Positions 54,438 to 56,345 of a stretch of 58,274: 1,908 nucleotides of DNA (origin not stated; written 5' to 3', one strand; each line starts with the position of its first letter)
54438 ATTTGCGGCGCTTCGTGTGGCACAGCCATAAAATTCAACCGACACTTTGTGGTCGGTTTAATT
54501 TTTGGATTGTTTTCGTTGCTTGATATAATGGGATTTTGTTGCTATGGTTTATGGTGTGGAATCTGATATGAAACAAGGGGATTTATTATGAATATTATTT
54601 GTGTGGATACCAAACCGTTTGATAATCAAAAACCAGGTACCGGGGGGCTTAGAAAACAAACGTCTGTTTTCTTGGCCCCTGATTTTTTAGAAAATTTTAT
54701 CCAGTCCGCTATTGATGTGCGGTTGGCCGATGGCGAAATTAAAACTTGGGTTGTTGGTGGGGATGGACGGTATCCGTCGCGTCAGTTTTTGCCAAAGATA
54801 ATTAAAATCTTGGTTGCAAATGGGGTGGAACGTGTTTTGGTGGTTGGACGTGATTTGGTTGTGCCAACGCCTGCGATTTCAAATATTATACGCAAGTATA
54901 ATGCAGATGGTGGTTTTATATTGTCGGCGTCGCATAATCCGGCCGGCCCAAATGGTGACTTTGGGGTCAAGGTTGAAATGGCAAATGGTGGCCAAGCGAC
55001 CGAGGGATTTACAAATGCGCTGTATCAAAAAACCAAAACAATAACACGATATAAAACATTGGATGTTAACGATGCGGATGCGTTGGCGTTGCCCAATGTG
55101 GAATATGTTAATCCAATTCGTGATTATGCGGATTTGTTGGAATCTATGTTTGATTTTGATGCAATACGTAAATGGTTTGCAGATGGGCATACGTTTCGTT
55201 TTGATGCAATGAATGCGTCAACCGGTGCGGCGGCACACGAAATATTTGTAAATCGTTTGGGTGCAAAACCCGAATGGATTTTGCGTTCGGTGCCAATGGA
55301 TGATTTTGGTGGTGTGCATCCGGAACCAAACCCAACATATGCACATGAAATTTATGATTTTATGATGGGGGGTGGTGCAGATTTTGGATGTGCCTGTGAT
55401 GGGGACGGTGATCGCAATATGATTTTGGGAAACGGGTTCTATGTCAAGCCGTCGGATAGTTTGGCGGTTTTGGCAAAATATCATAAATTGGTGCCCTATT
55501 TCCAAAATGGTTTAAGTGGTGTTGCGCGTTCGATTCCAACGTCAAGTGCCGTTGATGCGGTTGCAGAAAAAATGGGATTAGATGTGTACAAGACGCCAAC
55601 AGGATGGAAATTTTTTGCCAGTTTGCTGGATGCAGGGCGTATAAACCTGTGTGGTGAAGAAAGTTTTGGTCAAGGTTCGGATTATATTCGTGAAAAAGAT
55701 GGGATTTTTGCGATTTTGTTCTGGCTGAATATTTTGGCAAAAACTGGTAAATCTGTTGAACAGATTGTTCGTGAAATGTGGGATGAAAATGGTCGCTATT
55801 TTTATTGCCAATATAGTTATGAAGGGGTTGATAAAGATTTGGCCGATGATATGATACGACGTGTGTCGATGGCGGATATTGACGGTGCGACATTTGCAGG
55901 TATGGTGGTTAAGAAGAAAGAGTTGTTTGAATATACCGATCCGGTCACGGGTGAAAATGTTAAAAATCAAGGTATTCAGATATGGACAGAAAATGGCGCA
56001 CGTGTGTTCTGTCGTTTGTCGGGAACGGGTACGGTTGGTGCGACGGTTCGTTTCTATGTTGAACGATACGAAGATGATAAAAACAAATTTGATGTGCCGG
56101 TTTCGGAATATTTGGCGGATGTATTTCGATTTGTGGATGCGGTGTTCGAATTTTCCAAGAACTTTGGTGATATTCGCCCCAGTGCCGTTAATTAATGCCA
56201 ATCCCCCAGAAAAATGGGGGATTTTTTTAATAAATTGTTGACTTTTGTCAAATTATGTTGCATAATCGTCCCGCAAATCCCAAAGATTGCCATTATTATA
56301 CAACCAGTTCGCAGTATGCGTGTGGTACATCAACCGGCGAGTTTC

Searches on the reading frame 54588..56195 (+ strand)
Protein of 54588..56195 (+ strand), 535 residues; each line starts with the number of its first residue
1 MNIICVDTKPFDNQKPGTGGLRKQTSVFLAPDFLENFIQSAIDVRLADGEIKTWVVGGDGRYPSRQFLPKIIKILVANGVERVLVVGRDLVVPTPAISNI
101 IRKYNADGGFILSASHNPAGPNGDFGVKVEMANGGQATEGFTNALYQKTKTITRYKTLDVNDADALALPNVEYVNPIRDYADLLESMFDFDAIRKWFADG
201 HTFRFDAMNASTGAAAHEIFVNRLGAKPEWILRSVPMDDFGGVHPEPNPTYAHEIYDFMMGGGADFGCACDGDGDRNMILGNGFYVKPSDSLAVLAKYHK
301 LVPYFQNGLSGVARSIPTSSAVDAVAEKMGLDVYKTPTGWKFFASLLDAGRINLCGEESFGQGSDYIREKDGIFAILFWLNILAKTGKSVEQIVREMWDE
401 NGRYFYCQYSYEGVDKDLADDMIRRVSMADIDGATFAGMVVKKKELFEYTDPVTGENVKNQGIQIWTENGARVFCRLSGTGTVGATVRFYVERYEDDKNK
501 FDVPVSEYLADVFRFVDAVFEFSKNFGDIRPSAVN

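Call 27: search_protein_families(library=pfam, proteins=[window:54588-56195:+], max_evalue=0.001)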
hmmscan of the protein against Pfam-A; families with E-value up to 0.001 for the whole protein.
window:54588-56195:+ (535 aa): 4 families
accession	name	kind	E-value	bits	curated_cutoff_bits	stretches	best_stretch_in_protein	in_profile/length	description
PF02878.22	PGM_PMM_I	-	1.4e-31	109.5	22.5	1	14-155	2-137/138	Phosphoglucomutase/phosphomannomutase, alpha/beta/alpha domain I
PF24947.1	PGM1_C_vert_fung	-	8.3e-31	107.6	27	1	403-532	1-138/138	Phosphoglucomutase-1, C-terminal domain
PF02880.22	PGM_PMM_III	-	6.3e-23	81.5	20.7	1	291-399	5-113/115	Phosphoglucomutase/phosphomannomutase, alpha/beta/alpha domain III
PF02879.22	PGM_PMM_II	-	4.4e-10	40.5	29.3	1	179-280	2-99/103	Phosphoglucomutase/phosphomannomutase, alpha/beta/alpha domain II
